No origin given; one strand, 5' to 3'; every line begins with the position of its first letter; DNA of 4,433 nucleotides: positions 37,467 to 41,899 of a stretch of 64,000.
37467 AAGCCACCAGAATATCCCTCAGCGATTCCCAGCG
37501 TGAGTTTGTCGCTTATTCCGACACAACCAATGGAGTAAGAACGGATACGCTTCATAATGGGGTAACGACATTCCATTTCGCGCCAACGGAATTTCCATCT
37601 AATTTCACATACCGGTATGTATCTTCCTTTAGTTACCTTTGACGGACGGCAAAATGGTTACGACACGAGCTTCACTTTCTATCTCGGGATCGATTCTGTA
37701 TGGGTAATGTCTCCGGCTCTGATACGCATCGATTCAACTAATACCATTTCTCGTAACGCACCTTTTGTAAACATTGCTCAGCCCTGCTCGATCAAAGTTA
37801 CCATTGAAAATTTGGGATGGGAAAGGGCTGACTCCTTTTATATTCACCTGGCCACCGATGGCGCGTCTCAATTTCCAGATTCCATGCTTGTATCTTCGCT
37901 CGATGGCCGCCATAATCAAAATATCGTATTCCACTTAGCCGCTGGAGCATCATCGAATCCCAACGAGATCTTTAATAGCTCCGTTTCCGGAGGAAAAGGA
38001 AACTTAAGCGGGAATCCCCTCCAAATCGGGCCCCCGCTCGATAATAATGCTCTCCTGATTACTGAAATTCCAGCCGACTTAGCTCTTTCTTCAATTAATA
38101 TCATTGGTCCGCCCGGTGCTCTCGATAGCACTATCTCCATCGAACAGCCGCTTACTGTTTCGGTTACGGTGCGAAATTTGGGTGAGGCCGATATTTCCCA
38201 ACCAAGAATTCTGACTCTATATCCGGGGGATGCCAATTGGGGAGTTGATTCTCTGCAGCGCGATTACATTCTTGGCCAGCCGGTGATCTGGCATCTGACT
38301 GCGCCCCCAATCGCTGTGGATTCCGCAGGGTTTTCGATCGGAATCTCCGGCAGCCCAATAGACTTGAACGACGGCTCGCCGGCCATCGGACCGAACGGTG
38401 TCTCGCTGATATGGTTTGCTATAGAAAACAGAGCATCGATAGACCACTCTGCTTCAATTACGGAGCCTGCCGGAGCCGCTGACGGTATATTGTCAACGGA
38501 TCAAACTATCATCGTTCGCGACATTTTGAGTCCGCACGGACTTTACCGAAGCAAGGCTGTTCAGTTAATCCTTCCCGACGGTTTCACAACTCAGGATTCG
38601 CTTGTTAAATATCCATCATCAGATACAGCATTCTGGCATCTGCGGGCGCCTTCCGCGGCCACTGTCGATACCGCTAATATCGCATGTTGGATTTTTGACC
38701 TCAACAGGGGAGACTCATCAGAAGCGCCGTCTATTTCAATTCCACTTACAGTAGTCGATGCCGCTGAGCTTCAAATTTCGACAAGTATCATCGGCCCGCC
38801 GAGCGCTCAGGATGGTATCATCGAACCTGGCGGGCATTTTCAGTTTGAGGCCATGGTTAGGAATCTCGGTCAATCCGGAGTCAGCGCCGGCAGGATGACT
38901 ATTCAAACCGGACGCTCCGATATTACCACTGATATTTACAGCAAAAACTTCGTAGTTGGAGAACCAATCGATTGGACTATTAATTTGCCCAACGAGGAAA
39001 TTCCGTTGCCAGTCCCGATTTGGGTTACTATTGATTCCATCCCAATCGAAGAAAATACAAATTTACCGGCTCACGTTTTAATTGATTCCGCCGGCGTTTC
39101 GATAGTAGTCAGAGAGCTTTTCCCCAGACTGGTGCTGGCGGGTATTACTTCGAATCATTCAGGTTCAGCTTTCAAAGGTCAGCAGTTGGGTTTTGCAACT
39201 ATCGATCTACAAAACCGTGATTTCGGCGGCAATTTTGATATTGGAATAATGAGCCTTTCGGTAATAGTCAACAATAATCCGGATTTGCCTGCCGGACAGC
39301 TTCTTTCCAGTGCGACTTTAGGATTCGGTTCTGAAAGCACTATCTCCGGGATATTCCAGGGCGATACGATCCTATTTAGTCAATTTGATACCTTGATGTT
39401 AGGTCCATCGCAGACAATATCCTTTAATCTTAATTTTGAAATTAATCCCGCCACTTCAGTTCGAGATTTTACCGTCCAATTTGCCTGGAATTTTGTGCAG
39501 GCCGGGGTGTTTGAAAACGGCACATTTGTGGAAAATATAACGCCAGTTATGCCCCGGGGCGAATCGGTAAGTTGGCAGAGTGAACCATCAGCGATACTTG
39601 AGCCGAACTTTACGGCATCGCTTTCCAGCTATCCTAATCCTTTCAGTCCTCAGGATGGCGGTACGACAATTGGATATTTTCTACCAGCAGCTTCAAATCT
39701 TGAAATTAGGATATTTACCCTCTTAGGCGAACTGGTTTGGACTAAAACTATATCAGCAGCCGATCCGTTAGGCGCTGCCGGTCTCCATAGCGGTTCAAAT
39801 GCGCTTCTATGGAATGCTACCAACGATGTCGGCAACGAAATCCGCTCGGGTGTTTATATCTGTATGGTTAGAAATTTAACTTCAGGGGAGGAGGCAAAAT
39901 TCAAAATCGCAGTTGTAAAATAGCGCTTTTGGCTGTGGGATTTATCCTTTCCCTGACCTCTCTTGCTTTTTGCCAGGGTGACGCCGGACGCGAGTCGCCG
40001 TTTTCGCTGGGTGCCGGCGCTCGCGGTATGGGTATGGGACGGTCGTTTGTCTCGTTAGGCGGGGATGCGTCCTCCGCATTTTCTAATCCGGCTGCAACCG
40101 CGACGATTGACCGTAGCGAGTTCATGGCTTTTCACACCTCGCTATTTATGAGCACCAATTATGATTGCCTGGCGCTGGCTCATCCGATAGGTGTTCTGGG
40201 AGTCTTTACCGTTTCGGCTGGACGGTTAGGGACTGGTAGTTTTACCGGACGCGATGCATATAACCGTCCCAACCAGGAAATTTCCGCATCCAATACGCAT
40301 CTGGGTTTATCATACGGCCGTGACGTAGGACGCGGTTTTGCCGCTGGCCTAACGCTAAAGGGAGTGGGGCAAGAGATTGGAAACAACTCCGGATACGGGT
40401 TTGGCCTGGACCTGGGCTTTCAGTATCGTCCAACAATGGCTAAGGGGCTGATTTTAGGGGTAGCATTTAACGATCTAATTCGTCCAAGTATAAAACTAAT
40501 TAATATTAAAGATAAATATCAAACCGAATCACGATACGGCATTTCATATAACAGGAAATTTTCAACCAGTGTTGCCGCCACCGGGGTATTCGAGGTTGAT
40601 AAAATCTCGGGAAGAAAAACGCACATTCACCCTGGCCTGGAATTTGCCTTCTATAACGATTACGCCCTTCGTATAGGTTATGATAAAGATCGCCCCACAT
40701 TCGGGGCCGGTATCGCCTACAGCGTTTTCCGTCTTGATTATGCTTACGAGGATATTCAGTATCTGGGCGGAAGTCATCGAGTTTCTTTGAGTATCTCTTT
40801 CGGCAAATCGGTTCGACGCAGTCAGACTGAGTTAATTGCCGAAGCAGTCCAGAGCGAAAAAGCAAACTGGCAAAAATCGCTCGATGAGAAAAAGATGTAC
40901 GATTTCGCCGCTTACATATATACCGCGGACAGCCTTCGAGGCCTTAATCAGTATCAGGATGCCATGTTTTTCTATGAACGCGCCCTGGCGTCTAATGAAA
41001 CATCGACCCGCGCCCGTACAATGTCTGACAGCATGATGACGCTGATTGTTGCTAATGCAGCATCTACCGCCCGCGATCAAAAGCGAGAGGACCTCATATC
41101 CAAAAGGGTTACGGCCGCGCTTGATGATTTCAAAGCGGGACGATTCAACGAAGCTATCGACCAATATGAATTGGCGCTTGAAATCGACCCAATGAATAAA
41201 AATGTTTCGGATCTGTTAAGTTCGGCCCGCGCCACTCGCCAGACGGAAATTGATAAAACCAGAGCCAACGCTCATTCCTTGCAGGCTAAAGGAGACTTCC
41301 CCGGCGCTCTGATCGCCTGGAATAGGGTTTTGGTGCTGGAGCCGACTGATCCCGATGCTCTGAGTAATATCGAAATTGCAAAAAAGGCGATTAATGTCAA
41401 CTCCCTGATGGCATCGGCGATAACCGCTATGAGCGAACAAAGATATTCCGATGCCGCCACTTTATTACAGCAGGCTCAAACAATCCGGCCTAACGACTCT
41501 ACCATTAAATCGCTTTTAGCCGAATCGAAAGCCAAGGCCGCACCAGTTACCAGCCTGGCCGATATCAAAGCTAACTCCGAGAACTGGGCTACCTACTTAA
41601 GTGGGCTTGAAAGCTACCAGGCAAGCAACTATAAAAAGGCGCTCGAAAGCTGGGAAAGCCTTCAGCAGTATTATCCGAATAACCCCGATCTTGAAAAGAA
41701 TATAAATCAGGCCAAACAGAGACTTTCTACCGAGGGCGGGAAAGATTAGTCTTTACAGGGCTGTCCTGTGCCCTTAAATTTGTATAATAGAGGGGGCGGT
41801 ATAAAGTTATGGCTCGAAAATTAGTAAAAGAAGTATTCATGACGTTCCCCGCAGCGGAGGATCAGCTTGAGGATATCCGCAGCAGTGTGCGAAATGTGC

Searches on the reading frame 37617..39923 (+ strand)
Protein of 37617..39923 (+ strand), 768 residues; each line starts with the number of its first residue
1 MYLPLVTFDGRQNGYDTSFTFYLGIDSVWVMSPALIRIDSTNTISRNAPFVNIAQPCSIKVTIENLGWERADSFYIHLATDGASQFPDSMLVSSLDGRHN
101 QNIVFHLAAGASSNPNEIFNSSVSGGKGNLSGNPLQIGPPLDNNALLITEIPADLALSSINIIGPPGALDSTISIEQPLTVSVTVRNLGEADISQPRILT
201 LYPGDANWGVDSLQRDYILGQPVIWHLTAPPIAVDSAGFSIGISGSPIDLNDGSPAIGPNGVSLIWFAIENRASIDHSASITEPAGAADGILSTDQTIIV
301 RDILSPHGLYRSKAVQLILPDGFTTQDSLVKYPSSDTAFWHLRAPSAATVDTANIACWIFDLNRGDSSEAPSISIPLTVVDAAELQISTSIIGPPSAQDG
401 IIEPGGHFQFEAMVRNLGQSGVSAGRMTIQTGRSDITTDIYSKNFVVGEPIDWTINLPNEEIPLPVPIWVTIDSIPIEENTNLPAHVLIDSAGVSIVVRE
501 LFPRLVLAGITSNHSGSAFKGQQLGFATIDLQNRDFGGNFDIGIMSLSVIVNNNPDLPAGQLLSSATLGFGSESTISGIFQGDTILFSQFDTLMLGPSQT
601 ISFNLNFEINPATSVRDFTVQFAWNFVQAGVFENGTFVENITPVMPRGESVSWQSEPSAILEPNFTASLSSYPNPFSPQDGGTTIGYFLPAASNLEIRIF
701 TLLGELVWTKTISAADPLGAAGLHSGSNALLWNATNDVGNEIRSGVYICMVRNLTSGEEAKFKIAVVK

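Call 4: search_protein_families(library=pfam, proteins=[window:37617-39923:+], max_evalue=0.01)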
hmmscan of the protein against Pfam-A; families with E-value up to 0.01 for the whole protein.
window:37617-39923:+ (768 aa): 1 family
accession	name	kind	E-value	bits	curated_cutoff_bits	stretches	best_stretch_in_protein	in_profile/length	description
PF07705.17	CARDB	-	2.4e-06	28.1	22.7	0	55-110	19-72/101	CARDB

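Call 71: search_protein_families(library=ncbifam, proteins=[window:37617-39923:+], max_evalue=0.001)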
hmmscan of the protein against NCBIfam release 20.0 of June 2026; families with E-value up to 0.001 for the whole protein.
window:37617-39923:+ (768 aa): 2 families
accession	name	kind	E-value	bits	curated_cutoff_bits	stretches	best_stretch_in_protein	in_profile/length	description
NF052228.1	T9SS_PorZ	equivalog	2.4e-06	26.3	260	1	652-768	658-757/757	type IX secretion system anionic LPS delivery protein PorZ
TIGR04183.1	Por_Secre_tail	domain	0.00092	19.1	23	0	672-747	2-54/72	T9SS type A sorting domain-containing protein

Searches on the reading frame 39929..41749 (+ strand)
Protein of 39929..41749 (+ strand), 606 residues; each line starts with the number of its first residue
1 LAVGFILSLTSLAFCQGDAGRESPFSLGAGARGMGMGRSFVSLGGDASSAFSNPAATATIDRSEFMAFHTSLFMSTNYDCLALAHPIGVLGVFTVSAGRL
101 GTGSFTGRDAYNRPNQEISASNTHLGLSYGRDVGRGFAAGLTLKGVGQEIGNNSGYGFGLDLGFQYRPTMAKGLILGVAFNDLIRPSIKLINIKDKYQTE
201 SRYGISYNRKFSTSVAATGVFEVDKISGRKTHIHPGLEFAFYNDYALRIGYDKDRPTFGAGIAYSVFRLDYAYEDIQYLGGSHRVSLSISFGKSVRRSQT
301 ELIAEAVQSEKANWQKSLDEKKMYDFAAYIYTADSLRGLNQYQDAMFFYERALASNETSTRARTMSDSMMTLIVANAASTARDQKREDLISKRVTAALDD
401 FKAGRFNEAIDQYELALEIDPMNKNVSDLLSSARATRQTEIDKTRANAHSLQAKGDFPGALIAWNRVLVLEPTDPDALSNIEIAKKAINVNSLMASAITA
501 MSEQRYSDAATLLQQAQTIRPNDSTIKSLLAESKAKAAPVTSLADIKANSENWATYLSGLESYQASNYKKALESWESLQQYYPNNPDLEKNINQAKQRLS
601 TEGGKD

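Call 4: search_protein_families(library=pfam, proteins=[window:39929-41749:+], max_evalue=0.01)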
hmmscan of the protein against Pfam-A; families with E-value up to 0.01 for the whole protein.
window:39929-41749:+ (606 aa): 14 families
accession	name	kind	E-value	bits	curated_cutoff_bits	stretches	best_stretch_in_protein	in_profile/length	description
PF07719.23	TPR_2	-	9.6e-18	63.2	27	2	400-421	11-32/34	Tetratricopeptide repeat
PF00515.34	TPR_1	-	4.3e-13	48.9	27.8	1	401-423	12-34/34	Tetratricopeptide repeat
PF13414.12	TPR_11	-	1.7e-12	47.2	26.8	1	401-423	5-27/42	TPR repeat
PF13428.12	TPR_14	-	1.2e-10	41.4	23.5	0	327-364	2-39/44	Tetratricopeptide repeat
PF14559.12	TPR_19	-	2.5e-07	31.4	25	0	500-532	1-33/68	Tetratricopeptide repeat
PF03687.19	UPF0164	-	2.9e-06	26.8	21.4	1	23-91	42-110/325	Uncharacterised protein family (UPF0164)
PF13181.12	TPR_8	-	2.3e-05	24.6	25.7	0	403-421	14-32/34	Tetratricopeptide repeat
PF13432.12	TPR_16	-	3.5e-05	24.6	32.7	0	396-420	3-27/65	Tetratricopeptide repeat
PF13424.12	TPR_12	-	4.7e-05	23.9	30.1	0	313-355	32-74/77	Tetratricopeptide repeat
PF13729.12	TraF_2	-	0.00091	19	25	1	152-203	190-246/264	F plasmid transfer operon, TraF, protein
PF12895.13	ANAPC3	-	0.0011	19.6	27.2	0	340-413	3-79/82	Anaphase-promoting complex, cyclosome, subunit 3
PF23914.1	TPR_CcmH_CycH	-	0.0012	19.1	42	0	553-585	122-154/158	Cytochrome c-type biogenesis protein H TPR domain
PF13176.12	TPR_7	-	0.0046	17.4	27.9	0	493-522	2-33/36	Tetratricopeptide repeat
PF13174.12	TPR_6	-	0.0054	17.7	26.3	0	561-584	8-32/33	Tetratricopeptide repeat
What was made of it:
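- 39929..41749 (+): PorV/PorQ-family outer-membrane beta-barrel fused to TPR repeats. It is the near-universal upstream neighbour of the fusion gene. TPR hits in call 4.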

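Call 71: search_protein_families(library=ncbifam, proteins=[window:39929-41749:+], max_evalue=0.001)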
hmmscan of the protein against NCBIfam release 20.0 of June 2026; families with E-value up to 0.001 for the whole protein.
window:39929-41749:+ (606 aa): 5 families
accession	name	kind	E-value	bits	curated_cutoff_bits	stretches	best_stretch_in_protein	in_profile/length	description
NF033709.1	PorV_fam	subfamily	7.2e-32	111.2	90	1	27-291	9-326/326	PorV/PorQ family protein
NF033711.1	T9SS_PorQ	equivalog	5.5e-17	61.8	220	1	6-169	10-174/335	type IX secretion system protein PorQ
NF052325.1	PorVQ2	equivalog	6.3e-16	58.2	325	1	26-180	31-195/354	putative type IX sorting system protein PorV2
NF042912.1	Amuc_1098_fam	equivalog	3.2e-07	28.8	750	1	327-424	90-189/805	Amuc_1098 family type IV pilus outer membrane protein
NF033710.1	T9SS_OM_PorV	equivalog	3.2e-06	26.6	250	0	27-146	31-155/367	type IX secretion system outer membrane channel protein PorV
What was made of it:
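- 39929..41749 (+): NF033709 scores 111 bits against a cutoff of 90 (call 71).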
